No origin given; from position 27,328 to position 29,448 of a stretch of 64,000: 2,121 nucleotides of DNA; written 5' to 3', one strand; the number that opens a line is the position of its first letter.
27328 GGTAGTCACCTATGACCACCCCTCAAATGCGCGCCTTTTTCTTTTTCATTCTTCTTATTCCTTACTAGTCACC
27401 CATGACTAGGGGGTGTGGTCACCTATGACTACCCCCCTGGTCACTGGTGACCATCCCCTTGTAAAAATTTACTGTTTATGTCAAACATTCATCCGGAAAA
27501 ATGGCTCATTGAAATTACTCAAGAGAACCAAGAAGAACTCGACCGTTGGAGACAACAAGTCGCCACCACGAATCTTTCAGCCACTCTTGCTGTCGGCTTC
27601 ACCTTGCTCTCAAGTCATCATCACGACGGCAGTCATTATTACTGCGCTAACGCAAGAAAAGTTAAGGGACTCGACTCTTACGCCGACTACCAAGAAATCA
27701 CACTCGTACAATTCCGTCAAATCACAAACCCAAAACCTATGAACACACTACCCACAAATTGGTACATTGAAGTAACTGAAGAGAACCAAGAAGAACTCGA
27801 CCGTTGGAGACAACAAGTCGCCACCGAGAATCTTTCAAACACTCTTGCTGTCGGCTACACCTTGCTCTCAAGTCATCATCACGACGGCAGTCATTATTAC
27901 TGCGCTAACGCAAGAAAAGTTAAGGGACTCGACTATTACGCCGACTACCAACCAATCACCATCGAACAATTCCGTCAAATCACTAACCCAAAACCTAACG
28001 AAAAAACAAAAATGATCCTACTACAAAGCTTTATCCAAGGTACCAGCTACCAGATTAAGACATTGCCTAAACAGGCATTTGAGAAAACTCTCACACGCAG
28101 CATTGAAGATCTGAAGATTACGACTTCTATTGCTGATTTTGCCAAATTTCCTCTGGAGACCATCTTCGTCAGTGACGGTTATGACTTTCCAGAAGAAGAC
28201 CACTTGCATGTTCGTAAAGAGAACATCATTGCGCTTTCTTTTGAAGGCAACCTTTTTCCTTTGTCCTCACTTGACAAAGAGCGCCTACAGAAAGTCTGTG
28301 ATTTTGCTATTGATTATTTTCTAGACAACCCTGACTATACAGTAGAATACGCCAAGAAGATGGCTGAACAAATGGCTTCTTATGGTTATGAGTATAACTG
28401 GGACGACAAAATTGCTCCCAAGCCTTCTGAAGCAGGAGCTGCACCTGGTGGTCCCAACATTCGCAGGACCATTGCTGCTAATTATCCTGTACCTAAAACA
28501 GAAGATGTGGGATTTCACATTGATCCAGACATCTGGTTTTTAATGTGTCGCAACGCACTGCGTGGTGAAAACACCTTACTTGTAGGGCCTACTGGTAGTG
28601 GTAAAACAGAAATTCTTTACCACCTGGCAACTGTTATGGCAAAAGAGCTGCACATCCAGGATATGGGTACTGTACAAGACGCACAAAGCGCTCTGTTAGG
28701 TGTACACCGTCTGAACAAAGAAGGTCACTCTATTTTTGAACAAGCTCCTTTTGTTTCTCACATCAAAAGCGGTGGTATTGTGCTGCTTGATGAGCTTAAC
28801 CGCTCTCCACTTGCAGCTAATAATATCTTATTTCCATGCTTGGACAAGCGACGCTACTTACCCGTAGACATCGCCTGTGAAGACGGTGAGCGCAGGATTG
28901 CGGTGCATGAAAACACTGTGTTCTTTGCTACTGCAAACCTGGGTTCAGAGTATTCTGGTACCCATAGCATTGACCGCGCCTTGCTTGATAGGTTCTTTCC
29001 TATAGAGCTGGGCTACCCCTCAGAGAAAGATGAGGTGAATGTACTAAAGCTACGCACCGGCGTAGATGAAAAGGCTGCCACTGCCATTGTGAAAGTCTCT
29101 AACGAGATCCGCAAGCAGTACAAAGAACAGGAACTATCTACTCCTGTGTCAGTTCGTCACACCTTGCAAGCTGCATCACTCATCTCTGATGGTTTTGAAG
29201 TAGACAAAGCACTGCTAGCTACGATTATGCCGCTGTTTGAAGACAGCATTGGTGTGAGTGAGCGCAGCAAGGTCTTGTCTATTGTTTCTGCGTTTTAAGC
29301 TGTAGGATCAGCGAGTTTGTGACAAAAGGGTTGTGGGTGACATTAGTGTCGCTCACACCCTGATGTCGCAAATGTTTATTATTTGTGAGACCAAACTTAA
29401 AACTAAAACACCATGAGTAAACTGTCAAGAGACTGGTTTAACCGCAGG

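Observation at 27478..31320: Phage-encoded MoxR-family AAA+ ATPase plus vWA/MIDAS protein pair (CobS/CobT-like) with unusual additions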

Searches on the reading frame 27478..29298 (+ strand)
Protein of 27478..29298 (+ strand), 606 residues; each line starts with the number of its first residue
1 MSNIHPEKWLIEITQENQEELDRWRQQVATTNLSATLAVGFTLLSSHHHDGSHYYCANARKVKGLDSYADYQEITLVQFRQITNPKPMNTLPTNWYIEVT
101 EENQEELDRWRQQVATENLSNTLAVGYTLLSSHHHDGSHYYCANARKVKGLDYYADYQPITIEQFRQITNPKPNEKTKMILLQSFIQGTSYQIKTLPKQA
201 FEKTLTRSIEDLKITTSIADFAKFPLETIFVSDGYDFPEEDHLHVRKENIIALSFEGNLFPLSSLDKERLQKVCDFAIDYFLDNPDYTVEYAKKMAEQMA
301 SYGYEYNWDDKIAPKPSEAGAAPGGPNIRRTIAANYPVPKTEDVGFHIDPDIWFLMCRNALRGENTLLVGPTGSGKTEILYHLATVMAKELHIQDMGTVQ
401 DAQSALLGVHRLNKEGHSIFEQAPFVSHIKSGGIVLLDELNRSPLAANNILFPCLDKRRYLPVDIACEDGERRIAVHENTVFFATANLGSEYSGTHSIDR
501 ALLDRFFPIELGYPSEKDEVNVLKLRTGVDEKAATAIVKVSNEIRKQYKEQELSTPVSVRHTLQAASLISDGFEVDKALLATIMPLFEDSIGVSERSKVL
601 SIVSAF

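Call 3: search_protein_families(library=pfam, proteins=[window:27478-29298:+], max_evalue=0.1)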
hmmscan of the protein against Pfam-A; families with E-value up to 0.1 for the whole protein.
window:27478-29298:+ (606 aa): 20 families
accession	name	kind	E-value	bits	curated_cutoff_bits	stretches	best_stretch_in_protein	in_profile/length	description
PF07728.20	AAA_5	-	1.2e-16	61.5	22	1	366-506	2-139/139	AAA domain (dynein-related subfamily)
PF08406.16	CbbQ_C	-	6.1e-10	39.6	20.6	1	519-586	1-67/85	CbbQ/NirQ/NorQ C-terminal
PF07724.20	AAA_2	-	4e-06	27.4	27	1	365-497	5-134/166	AAA domain (Cdc48 subfamily)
PF07726.17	AAA_3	-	0.00039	20.7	27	1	367-507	3-130/131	ATPase family associated with various cellular activities (AAA)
PF13481.12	AAA_25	-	0.0012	19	27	1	361-394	30-64/195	AAA domain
PF00004.35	AAA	-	0.0014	19.5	21.2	1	367-506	2-123/131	ATPase family associated with various cellular activities (AAA)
PF00005.33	ABC_tran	-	0.0053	17.8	25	1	362-399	10-42/137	ABC transporter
PF20720.3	nSTAND3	-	0.0073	16.5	27.2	0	367-404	21-59/155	Novel STAND NTPase 3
PF00270.35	DEAD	-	0.0086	16.3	26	1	358-381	9-32/167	DEAD/DEAH box helicase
PF13555.12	AAA_29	-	0.0095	16.1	27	1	361-388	21-47/61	P-loop containing region of AAA domain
PF05496.18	RuvB_N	-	0.01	16.1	27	1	365-485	35-139/159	Holliday junction DNA helicase RuvB P-loop domain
PF12775.13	AAA_7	-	0.029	14.3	25.8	1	355-392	25-62/181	P-loop containing dynein motor region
PF01078.27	Mg_chelatase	-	0.032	14.1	20.3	1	364-427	23-80/207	Magnesium chelatase, subunit ChlI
PF20030.5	bpMoxR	-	0.032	13.7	27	1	357-494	25-153/205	MoxR domain in the MoxR-vWA-beta-propeller ternary systems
PF04851.21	ResIII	-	0.037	14.4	22.5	1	364-394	24-54/164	Type III restriction enzyme, res subunit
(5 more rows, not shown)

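Call 4: search_protein_families(library=phrogs, proteins=[window:27478-29298:+], max_evalue=0.01)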
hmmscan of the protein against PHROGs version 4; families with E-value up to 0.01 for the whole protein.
window:27478-29298:+ (606 aa): 12 families
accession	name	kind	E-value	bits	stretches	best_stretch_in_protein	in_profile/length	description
phrog_249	-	moron, auxiliary metabolic gene and host takeover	2.2e-36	127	1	362-569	126-333/380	porphyrin biosynthesis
phrog_16448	-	other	3e-12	46.6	1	360-573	446-652/680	ATPase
phrog_1297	-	other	4.3e-10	40.1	1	362-517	24-173/356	ATPase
phrog_5424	-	other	3.9e-08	33.4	1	365-588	282-506/527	ATPase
phrog_27939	-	other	5.1e-07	30.5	1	368-574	41-234/270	ATP-dependent protease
phrog_29395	-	unknown function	1.2e-06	28.7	1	366-570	186-410/531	-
phrog_168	-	DNA, RNA and nucleotide metabolism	1.3e-06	29.4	1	363-547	42-195/314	clamp loader of DNA polymerase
phrog_4871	-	other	8.3e-06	25.5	1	367-498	500-628/764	ATP-dependent protease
phrog_4339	-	unknown function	0.00023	21.4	1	358-389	46-77/552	-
phrog_3757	-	unknown function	0.0025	18.3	0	364-439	127-192/367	-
phrog_17911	-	unknown function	0.0055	18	0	37-77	11-51/81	-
phrog_26606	-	unknown function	0.0087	16.1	0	366-393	135-162/323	-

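Call 5: search_protein_families(library=ncbifam, proteins=[window:27478-29298:+], max_evalue=0.1)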
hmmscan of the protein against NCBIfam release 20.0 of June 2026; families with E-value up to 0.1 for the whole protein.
window:27478-29298:+ (606 aa): 22 families
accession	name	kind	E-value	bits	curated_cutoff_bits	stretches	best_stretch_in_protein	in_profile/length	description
TIGR02640.1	gas_vesic_GvpN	equivalog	7.5e-18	65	266.8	1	367-570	25-237/262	gas vesicle protein GvpN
TIGR02639.1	ClpA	equivalog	9.9e-06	24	993.15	1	366-497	490-615/734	ATP-dependent Clp protease ATP-binding subunit ClpA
NF033607.0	disagg_AAA_ClpG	exception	2.7e-05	22.3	1900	1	366-492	625-748/932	AAA family protein disaggregase ClpG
NF008263.0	PRK11034.1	equivalog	0.00047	18.2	1350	1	366-498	491-617/758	ATP-dependent Clp protease ATP-binding subunit ClpA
NF008118.0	PRK10865.1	equivalog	0.0006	17.8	1417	1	367-491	602-723/857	ATP-dependent chaperone ClpB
NF047784.1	MadB_ATPase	equivalog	0.00062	19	475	0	345-391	15-61/298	MadB family AAA-type ATPase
TIGR03345.1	VI_ClpV1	equivalog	0.00088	17.6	884.95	1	433-497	670-727/852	type VI secretion system ATPase TssH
NF003745.1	PRK05342.1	equivalog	0.0014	17.6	359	1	363-402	109-148/418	ATP-dependent Clp protease ATP-binding subunit ClpX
TIGR00382.1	clpX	equivalog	0.0018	17.4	370.75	1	362-403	116-157/414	ATP-dependent protease ATP-binding subunit ClpX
NF033606.1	heat_AAA_ClpK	exception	0.0025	15.7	1900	1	367-491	647-768/949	heat shock survival AAA family ATPase ClpK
NF041000.1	ATPase_ComGA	equivalog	0.003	16.6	300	1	366-392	131-157/267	competence type IV pilus ATPase ComGA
NF041017.1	DNA_import_CedB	equivalog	0.0042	15.8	700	1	364-389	276-301/590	DNA import protein CedB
TIGR00635.1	ruvB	equivalog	0.0075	15.3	299.05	1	364-489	31-140/305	Holliday junction branch migration DNA helicase RuvB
TIGR03346.1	chaperone_ClpB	equivalog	0.0076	14.6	1232.1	1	367-492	599-721/853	ATP-dependent chaperone ClpB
NF000868.0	PRK00080.1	equivalog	0.0094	14.9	282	1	364-488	52-160/330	Holliday junction branch migration DNA helicase RuvB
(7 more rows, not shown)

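Call 8: search_dna_similar(query=window:27478-29298:+, collection=phages, mode=protein, max_rows=30)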
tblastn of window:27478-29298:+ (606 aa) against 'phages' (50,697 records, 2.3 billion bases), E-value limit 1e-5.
Records with a match: 60; places in all: 60; records where one place covers at least 80% of the query: 0.
Best place of each record, by identity: <60% 60.
By first word of the organism name: Gordonia 28; Rhizobium 10; Synechococcus 5; Bacteriophage 4; Haloarcula 2; Lactobacillus 2; Brevibacterium 2; Bacteroides 1; uncultured 1; Microcystis 1; and 4 more.
By host as written in the record: Gordonia terrae 3612 12; - 9; Gordonia rubripertincta NRRL B-16540 9; Synechococcus sp. MW02 2; Rhizobium etli CFN42 2; Haloarcula hispanica 2; Gordonia malaquae CON67 2; Lactobacillus brevis 2; and 19 more.
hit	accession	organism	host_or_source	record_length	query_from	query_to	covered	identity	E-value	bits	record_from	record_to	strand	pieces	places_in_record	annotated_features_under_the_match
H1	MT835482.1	Bacteriophage sp.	human fecal samples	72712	314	603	48%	43.6%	1e-65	239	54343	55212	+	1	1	record has no annotation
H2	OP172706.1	Bacteroides phage BS162P1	Bacteroides salyersiae BSC162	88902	336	599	44%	44.3%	2e-67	244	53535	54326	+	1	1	hypothetical protein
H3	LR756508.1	uncultured phage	metagenomic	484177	312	603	48%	32.0%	8e-30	132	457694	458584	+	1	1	record has no annotation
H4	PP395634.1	Microcystis phage Mel-JY01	Microcystis elabens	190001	353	603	41%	34.1%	1e-31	137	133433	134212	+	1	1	AAA domain containing protein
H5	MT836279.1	Bacteriophage sp.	human fecal samples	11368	337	588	42%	28.6%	3e-14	82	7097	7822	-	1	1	record has no annotation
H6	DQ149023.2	Synechococcus phage syn9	-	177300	367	590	37%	31.1%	2e-8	64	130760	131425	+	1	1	putative porphyrin biosynthetic protein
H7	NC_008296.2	Synechococcus phage syn9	Synechococcus sp. WH 8012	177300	367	590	37%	31.1%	2e-8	64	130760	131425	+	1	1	porphyrin biosynthesis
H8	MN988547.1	Rhizobium phage RHph_Y2_11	Rhizobium etli Y2_11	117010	305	568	44%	26.4%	8e-11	71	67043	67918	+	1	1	cobalamin biosynthesis protein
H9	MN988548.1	Rhizobium phage RHph_Y2_17_1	Rhizobium etli Y2_17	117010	305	568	44%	26.4%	8e-11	71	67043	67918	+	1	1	cobalamin biosynthesis protein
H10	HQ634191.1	Cyanophage Syn10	Synechococcus sp. WH8017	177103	367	590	37%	30.6%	4e-8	63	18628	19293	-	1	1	CobS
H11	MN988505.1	Rhizobium phage RHph_N1_10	Rhizobium phaseoli N1_10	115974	317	568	42%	27.1%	1e-10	71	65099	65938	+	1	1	cobalamin biosynthesis protein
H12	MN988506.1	Rhizobium phage RHph_N1_15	Rhizobium phaseoli N1_15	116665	317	568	42%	27.1%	1e-10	71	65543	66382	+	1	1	cobalamin biosynthesis protein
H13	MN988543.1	Rhizobium phage RHph_N2_6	Rhizobium phaseoli N2_6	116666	317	568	42%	27.1%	1e-10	71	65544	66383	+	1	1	cobalamin biosynthesis protein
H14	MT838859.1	Bacteriophage sp.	human fecal samples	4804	351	579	38%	29.5%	4e-10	69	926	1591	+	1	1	record has no annotation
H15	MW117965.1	Synechococcus phage S-H38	Synechococcus sp. MW02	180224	332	579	41%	26.8%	5e-9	66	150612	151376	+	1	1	cobalamin biosynthesis protein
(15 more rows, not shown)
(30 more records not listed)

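Call 10: get_annotated_region(hit=H2, flank=8000)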
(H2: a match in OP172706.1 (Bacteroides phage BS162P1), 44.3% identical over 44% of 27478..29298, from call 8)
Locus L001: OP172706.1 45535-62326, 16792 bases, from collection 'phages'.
description: Bacteroides phage BS162P1, partial genome.
organism: Bacteroides phage BS162P1 (NCBI taxid 2968579)
taxonomy: Viruses; Duplodnaviria; Heunggongvirae; Uroviricota; Caudoviricetes
host: Bacteroides salyersiae BSC162; source: municipal sewage; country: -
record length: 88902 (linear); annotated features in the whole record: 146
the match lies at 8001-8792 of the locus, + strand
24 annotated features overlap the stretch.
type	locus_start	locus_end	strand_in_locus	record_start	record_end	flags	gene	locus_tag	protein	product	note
CDS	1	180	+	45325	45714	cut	-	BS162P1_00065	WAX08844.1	hypothetical protein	-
CDS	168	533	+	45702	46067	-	-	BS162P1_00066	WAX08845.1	hypothetical protein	-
CDS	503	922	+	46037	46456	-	-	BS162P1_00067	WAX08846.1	hypothetical protein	-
CDS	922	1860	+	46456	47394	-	-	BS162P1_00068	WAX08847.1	hypothetical protein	-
CDS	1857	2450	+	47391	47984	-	-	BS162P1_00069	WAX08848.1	hypothetical protein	-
CDS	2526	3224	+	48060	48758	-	-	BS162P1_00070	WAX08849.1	hypothetical protein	-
CDS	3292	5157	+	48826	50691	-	-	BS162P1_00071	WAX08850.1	DNA polymerase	-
CDS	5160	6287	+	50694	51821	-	-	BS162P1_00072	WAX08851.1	hypothetical protein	-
CDS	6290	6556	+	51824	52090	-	-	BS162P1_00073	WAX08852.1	hypothetical protein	-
CDS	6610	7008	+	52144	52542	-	-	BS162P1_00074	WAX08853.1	hypothetical protein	-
CDS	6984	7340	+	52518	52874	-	-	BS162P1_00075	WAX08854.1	hypothetical protein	-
CDS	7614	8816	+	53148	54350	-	-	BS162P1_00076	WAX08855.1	hypothetical protein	-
CDS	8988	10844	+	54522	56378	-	-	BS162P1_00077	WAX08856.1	hypothetical protein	-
CDS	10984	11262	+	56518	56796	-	-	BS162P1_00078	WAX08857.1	hypothetical protein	-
CDS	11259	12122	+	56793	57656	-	-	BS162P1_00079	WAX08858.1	hypothetical protein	-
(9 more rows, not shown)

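Call 14: search_solved_structures(query=window:27478-29298:+, max_evalue=0.001, show_alignments=2)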
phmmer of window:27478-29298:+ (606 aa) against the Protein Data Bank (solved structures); distinct sequences matched with E-value up to 0.001: 9.
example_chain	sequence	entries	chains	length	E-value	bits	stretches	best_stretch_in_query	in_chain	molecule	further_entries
6i27_A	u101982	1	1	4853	1.3e-33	119.7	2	366-544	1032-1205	Midasin,Midasin,Midasin,Midasin,Midasin,Midasin,Midasin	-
6i26_A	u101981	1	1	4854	1.3e-33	119.7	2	366-544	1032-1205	Midasin,Midasin,Midasin,Midasin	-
6hyp_A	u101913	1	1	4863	1.3e-33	119.6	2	366-544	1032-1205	Midasin,Midasin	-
5jcs_s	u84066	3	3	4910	1.4e-33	119.5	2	366-544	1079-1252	Midasin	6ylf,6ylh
6or5_A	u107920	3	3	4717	8.7e-29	103.7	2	366-545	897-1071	Midasin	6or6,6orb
9qh4_A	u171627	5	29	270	1.3e-19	73.4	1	366-590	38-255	Protein NorQ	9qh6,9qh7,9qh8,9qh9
9qhd_A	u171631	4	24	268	2.9e-19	72.3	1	366-590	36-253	Nitric oxide reductase NorQ protein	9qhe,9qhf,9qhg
5c3c_A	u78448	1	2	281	1.8e-12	49.8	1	367-592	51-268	CbbQ/NirQ/NorQ domain protein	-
6l1q_C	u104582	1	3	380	1.5e-11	46.8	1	367-590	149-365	CbbQ protein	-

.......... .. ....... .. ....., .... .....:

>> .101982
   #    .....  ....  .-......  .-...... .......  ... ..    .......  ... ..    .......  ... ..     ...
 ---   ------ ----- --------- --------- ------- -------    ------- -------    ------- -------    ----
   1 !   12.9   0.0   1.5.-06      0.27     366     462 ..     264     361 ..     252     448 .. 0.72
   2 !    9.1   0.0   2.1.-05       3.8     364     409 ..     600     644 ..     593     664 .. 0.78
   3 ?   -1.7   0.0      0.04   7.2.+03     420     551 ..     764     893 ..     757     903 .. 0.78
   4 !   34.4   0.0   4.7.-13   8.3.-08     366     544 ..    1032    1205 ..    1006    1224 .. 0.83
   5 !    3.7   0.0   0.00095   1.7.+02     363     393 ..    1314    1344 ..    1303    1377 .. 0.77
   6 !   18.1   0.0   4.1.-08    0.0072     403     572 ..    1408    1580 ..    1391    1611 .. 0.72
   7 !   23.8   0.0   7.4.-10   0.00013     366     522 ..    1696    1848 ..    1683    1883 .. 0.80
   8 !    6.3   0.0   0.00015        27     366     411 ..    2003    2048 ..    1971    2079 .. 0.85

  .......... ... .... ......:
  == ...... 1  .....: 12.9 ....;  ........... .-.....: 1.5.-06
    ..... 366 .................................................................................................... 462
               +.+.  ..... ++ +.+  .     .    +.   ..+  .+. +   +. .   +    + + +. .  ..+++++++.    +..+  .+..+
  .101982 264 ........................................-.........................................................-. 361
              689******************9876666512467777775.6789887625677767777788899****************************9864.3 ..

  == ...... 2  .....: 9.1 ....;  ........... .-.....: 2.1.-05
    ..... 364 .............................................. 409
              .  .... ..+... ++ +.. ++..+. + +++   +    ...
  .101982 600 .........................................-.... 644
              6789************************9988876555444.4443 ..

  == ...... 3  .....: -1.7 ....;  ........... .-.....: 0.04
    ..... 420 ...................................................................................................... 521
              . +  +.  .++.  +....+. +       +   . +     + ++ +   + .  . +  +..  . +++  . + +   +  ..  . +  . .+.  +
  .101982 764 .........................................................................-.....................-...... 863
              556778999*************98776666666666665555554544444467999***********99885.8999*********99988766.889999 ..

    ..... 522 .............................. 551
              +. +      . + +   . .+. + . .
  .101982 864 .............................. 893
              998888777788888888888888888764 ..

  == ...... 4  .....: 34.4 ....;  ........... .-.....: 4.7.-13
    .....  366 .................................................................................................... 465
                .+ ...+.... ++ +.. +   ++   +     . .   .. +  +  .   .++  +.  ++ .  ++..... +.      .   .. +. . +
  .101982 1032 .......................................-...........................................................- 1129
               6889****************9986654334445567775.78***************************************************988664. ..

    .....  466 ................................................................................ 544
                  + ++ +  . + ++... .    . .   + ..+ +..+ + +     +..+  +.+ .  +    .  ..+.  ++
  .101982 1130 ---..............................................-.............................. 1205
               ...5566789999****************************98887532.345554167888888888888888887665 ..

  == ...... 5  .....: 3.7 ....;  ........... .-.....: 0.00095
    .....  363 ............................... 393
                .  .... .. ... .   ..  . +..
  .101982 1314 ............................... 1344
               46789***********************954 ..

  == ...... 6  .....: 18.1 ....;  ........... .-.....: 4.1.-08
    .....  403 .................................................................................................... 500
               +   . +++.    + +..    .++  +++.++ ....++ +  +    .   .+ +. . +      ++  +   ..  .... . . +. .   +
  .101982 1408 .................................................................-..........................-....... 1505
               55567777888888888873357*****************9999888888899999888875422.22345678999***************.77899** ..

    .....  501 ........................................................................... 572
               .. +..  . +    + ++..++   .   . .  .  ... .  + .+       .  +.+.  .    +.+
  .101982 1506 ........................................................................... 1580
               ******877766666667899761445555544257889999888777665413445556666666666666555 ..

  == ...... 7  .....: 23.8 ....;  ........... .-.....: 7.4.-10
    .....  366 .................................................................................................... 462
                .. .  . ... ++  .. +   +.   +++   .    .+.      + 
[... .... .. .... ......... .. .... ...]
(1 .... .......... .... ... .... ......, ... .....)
